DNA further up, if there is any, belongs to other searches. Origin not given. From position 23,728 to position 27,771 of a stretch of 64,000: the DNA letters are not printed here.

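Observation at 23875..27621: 1248-aa protein with an unknown N-terminal domain, a RecD-like helicase and a PD-(D/E)xK-like C-terminus: candidate single-polypeptide defence gene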

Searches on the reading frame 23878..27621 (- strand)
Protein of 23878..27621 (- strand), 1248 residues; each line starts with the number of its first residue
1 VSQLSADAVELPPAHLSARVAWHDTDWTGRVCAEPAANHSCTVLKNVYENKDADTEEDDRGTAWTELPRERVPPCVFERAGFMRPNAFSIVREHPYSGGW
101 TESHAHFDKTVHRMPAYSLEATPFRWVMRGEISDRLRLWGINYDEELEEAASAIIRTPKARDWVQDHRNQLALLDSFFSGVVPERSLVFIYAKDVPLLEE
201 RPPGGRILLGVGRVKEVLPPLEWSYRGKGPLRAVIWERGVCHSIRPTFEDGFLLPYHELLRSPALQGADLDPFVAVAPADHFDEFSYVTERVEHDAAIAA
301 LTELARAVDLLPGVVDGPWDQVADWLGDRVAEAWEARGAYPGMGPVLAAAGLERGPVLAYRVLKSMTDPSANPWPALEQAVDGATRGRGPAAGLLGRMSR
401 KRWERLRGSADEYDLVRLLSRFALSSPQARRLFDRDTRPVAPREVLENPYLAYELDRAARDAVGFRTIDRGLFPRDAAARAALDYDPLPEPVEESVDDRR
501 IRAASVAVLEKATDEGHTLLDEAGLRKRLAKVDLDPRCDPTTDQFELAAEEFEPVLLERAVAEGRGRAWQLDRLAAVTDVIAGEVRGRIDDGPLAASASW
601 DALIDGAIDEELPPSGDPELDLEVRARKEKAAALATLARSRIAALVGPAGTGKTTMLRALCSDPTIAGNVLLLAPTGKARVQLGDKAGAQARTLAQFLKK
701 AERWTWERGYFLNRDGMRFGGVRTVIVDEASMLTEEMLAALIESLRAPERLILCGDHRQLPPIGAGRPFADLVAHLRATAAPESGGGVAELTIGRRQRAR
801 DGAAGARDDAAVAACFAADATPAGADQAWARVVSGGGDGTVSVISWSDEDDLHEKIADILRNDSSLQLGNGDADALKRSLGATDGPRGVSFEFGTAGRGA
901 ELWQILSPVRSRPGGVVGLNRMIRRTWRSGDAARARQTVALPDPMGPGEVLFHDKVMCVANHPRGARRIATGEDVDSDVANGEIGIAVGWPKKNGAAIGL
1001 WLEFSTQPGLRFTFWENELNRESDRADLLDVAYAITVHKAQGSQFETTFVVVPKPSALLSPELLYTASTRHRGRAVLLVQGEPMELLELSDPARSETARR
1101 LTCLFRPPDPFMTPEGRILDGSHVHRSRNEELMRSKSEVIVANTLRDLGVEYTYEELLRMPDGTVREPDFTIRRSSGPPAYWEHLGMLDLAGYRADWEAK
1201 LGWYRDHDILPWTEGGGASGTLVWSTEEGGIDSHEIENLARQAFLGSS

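Call 5: search_protein_families(library=pfam, proteins=[window:23878-27621:-], max_evalue=1)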
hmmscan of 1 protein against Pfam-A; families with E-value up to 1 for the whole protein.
window:23878-27621:- (1248 aa): 27 families (the best 25 are shown)
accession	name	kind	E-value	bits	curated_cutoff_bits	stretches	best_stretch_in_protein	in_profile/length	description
PF13604.12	AAA_30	-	7.1e-31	107.9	27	1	630-778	6-146/191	AAA domain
PF13245.12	AAA_19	-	2.8e-20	73.3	25.1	1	632-764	3-133/134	AAA domain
PF01443.25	Viral_helicase1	-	8.3e-13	49.1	21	2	1027-1077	174-226/228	Viral superfamily 1 RNA helicase core domain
PF13086.12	AAA_11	-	2.8e-10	40.9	27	2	721-763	213-253/257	AAA domain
PF13538.12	UvrD_C_2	-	6.2e-10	39.2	27.4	1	1032-1077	2-51/52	UvrD-like helicase C-terminal domain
PF05970.20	PIF1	-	3.8e-05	23.8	25.9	1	643-764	25-156/223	PIF1-like helicase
PF13401.12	AAA_22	-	4.6e-05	24.2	27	1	641-756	6-123/130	AAA domain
PF00005.33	ABC_tran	-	0.00051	21.1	25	1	636-672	7-44/137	ABC transporter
PF25199.1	nSTAND_NTPase5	-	0.00062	20.1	34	1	633-663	34-64/145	Novel STAND NTPase 5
PF02562.22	PhoH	-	0.0018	18.2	27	1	629-660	8-39/205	PhoH-like protein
PF13191.12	AAA_16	-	0.0034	18.3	32.6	1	637-757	19-140/167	AAA ATPase domain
PF13671.12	AAA_33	-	0.0096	16.7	27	1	644-747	3-97/143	AAA domain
PF03193.22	RsgA_GTPase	-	0.014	15.7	30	1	627-664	93-130/174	RsgA GTPase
PF00004.35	AAA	-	0.016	16.1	21.2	1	645-701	3-53/131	ATPase family associated with various cellular activities (AAA)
PF14490.11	HHH_RecD2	-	0.027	14.8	27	0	497-518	69-91/92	ATP-dependent RecD2 DNA helicase HHH domain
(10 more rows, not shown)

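Call 6: search_protein_families(library=padloc, proteins=[window:23878-27621:-], max_evalue=1)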
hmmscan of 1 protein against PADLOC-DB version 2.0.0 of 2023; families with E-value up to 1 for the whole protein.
window:23878-27621:- (1248 aa): 19 families
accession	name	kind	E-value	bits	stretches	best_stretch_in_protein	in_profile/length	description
PDLC05065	PDC-S68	-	0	1286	1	14-1244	6-1219/1221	-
PDLC05066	PDC-S68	-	4.6e-142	473.4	1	14-1207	3-1175/1202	-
PDLC05064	PDC-S68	-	6e-107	356.8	1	9-1208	66-1225/1273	-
PDLC01734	typeIV_RecD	-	6.4e-37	125.2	2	628-773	342-486/763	RecD_0_IVD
PDLC01148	RecD_like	-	2.2e-29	100.3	2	627-773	315-455/719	RecD/Tra ATPase fused to N-terminal HHH domain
PDLC05035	PDC-S53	-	3.8e-16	56.3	2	628-769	497-624/900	-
PDLC04476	PDC-M16A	-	4.3e-15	53.1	2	642-764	27-181/691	-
PDLC04475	PDC-M16A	-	6.6e-15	52.7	2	640-764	31-184/721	-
PDLC04472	PDC-M16A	-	8e-12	42.3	2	1033-1074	650-694/930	-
PDLC03920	MkoA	-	1.1e-06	25.3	2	725-764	795-831/1112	-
PDLC04474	PDC-M16A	-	1.4e-05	21.7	2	1026-1054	643-671/917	-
PDLC03921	MkoA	-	0.00013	17.7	1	725-763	1300-1335/1607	-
PDLC03924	MkoC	-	0.00075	15.7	1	632-660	258-286/1136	-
PDLC04140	mad8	-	0.00077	17.1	1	637-685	24-68/314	mads_8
PDLC02372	Nhi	-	0.00098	15.9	1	640-759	199-299/470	-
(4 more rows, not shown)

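Call 7: search_protein_families(library=ncbifam, proteins=[window:23878-27621:-], max_evalue=1)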
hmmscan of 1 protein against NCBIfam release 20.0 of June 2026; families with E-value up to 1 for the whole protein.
window:23878-27621:- (1248 aa): 31 families (the best 25 are shown)
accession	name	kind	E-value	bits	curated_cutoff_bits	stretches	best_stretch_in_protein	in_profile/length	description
TIGR01448.2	helicase_RecD2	equivalog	4.3e-49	167.3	500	2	497-774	202-461/713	SF1B family DNA helicase RecD2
TIGR01447.1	recD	equivalog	5e-37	127.7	310.15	2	629-786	152-328/597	exodeoxyribonuclease V subunit alpha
TIGR02768.1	TraA_Ti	equivalog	7.3e-25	87.4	590.45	2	622-799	356-515/751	Ti-type conjugative transfer relaxase TraA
NF008127.0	PRK10875.1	equivalog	1.1e-19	70.4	671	2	1028-1079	539-591/619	exodeoxyribonuclease V subunit alpha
NF010402.0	PRK13826.1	subfamily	1.2e-18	66.5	1317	2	628-775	384-523/1102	Dtr system oriT relaxase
NF010464.0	PRK13889.1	subfamily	9.7e-11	40.3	1015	2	628-774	349-487/992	conjugal transfer relaxase TraA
NF010263.0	PRK13709.1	equivalog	1.7e-08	32.2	2212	1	631-769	976-1112/1752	conjugative transfer relaxase/helicase TraI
NF040671.1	PLuB_AAA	exception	1.5e-06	25.9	999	1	724-765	965-1003/1256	PLuB system helicase-like protein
TIGR02760.1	TraI_TIGR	equivalog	2.4e-06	25.3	929.85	1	630-770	1026-1162/1960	conjugative transfer relaxase/helicase TraI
TIGR00376.1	TIGR00376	hypoth_equivalog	2.4e-05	23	348.9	1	724-763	366-402/639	IGHMBP2 family helicase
NF010068.0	PRK13548.1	equivalog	0.00025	20.2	261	1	636-672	27-64/261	heme ABC transporter ATP-binding protein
NF007082.0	PRK09536.1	equivalog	0.0073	15.4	537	1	637-661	26-50/402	corrinoid ABC transporter ATPase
NF008409.0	PRK11231.1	equivalog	0.0087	15.4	375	1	637-662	25-50/255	Fe(3+) dicitrate ABC transporter ATP-binding protein FecE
TIGR00972.1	3a0107s01c2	equivalog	0.0095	15.3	343.2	1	637-660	24-47/248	phosphate ABC transporter ATP-binding protein PstB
NF008626.0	PRK11614.1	equivalog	0.013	15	441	1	638-667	29-58/237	high-affinity branched-chain amino acid ABC transporter ATP-binding protein LivF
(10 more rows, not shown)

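Call 10: find_homologous_proteins(query=window:23878-27621:-, max_evalue=0.00001)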
Query window:23878-27621:- (1248 aa): 232 proteins with E <= 0.00001 among 8000 candidates; the best 120 are listed.
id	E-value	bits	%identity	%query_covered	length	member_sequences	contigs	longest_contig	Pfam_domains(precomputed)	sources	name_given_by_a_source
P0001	0.0e+0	2773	100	98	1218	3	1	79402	PF13538.13,PF13086.13,PF01443.25,PF13604.13,PF13245.13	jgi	jgi:hypothetical protein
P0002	0.0e+0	1982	71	100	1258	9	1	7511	PF13538.13,PF13086.13,PF01443.25,PF13604.13,PF13245.13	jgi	jgi:hypothetical protein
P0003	0.0e+0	1977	70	100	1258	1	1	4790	PF13538.13,PF13086.13,PF05970.21,PF01443.25,PF13604.13,PF13245.13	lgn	-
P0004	0.0e+0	1967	70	100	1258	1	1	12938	PF13538.13,PF13086.13,PF01443.25,PF13604.13,PF13245.13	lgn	-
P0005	0.0e+0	1954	69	100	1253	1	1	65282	PF13538.13,PF13086.13,PF01443.25,PF13604.13,PF13245.13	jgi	jgi:AAA domain/UvrD-like helicase C-terminal domain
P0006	0.0e+0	1948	69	100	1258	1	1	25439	PF13538.13,PF13086.13,PF01443.25,PF13604.13,PF13245.13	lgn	-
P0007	0.0e+0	1947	70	100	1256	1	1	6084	PF13538.13,PF13086.13,PF01443.25,PF13604.13,PF13245.13,PF13401.13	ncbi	-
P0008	0.0e+0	1946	69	100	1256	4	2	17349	PF13538.13,PF13086.13,PF01443.25,PF13604.13,PF13245.13,PF13401.13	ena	-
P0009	0.0e+0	1946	69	100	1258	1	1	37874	PF13538.13,PF13086.13,PF01443.25,PF13604.13,PF13245.13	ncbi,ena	-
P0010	0.0e+0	1939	70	100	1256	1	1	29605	PF13538.13,PF13086.13,PF01443.25,PF13604.13,PF13245.13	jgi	jgi:hypothetical protein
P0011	0.0e+0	1935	68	100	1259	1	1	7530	PF13538.13,PF13086.13,PF01443.25,PF13604.13,PF13245.13,PF13401.13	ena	-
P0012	0.0e+0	1916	69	100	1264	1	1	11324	PF13538.13,PF13086.13,PF01443.25,PF13604.13,PF13245.13,PF13401.13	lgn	-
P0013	0.0e+0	1909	69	100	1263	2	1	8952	PF13538.13,PF13086.13,PF05970.21,PF01443.25,PF13604.13,PF13245.13,PF13401.13,PF02562.23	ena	-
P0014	0.0e+0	1906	69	100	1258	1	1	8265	PF13538.13,PF13086.13,PF01443.25,PF13604.13,PF13245.13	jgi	jgi:hypothetical protein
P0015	0.0e+0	1884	68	100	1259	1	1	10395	PF13538.13,PF13086.13,PF01443.25,PF13604.13,PF13245.13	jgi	-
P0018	0.0e+0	1759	65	100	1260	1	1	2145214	PF13538.13,PF13086.13,PF01443.25,PF13604.13,PF00005.34,PF13245.13,PF13401.13,PF25199.2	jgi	jgi:AAA domain/UvrD-like helicase C-terminal domain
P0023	0.0e+0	1712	62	99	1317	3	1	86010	PF13538.13,PF13086.13,PF01443.25,PF13604.13,PF13245.13,PF13401.13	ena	-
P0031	0.0e+0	1699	62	99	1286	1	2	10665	PF13538.13,PF13086.13,PF01443.25,PF13604.13,PF13245.13,PF13401.13,PF25199.2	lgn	-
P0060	0.0e+0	1566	61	93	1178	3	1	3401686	PF13538.13,PF13086.13,PF01443.25,PF13604.13,PF13245.13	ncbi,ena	-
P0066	0.0e+0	1533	59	96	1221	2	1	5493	PF13538.13,PF13086.13,PF05970.21,PF01443.25,PF13604.13,PF13245.13,PF13401.13,PF02562.23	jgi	jgi:hypothetical protein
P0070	0.0e+0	1501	57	100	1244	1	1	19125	PF13538.13,PF13086.13,PF01443.25,PF13604.13,PF13245.13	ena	-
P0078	0.0e+0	1461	56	99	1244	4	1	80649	PF13538.13,PF13086.13,PF01443.25,PF13604.13,PF13245.13,PF13401.13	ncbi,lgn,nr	ncbi:AAA family ATPase [Paraliomyxa miuraensis]|nr:AAA family ATPase [Paraliomyxa miuraensis]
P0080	0.0e+0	1447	56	99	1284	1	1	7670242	PF13538.13,PF13086.13,PF05970.21,PF01443.25,PF13604.13,PF13245.13,PF13401.13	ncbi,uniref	ncbi:AAA family ATPase [Nocardia sp. CA-136227]|uniref:AAA family ATPase n=1 Tax=Nocardia sp. CA-136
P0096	0.0e+0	1410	55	100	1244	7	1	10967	PF13538.13,PF13086.13,PF05970.21,PF01443.25,PF13604.13,PF13245.13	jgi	jgi:hypothetical protein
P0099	0.0e+0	1404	55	99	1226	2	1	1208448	PF13538.13,PF13086.13,PF01443.25,PF13604.13,PF13245.13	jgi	jgi:hypothetical protein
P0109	0.0e+0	1378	55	95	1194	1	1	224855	PF13538.13,PF13086.13,PF05970.21,PF01443.25,PF13604.13,PF13245.13,PF13401.13,PF02562.23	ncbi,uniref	ncbi:AAA family ATPase [Microbispora rosea]|uniref:AAA family ATPase n=1 Tax=Microbispora rosea TaxI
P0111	0.0e+0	1377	54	100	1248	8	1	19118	PF13538.13,PF13086.13,PF01443.25,PF13604.13,PF13245.13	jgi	jgi:hypothetical protein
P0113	0.0e+0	1370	55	100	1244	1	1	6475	PF13538.13,PF13086.13,PF05970.21,PF01443.25,PF13604.13,PF13245.13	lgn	-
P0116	0.0e+0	1359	54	99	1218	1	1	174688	PF13538.13,PF13086.13,PF01443.25,PF13604.13,PF13245.13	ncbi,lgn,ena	-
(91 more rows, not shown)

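Call 37: find_encoding_contigs(protein=P0001, flank=10000, max_places=3)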
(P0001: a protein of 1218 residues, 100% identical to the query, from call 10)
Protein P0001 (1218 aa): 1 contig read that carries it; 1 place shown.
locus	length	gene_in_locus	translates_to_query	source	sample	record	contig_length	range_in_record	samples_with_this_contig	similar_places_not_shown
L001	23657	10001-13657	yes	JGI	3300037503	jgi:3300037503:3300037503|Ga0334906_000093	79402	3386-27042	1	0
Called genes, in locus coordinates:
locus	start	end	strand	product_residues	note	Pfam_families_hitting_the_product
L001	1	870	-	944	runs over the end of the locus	PF00330:Aconitase, PF00694:Aconitase_C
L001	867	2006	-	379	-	PF00285:Citrate_synt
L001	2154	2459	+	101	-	-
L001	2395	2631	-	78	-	-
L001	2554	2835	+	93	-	-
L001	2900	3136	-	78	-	-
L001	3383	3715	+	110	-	-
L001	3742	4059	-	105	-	-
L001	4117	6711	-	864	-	PF04851:ResIII, PF00270:DEAD (faint)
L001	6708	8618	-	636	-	PF01555:N6_N4_Mtase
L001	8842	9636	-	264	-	-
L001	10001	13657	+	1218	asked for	PF13245:AAA_19, PF13604:AAA_30, PF13086:AAA_11 (weak), PF01443:Viral_helicase1 (weak), PF13538:UvrD_C_2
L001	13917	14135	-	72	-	-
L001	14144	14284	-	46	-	-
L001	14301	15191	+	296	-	PF00389:2-Hacid_dh, PF02826:2-Hacid_dh_C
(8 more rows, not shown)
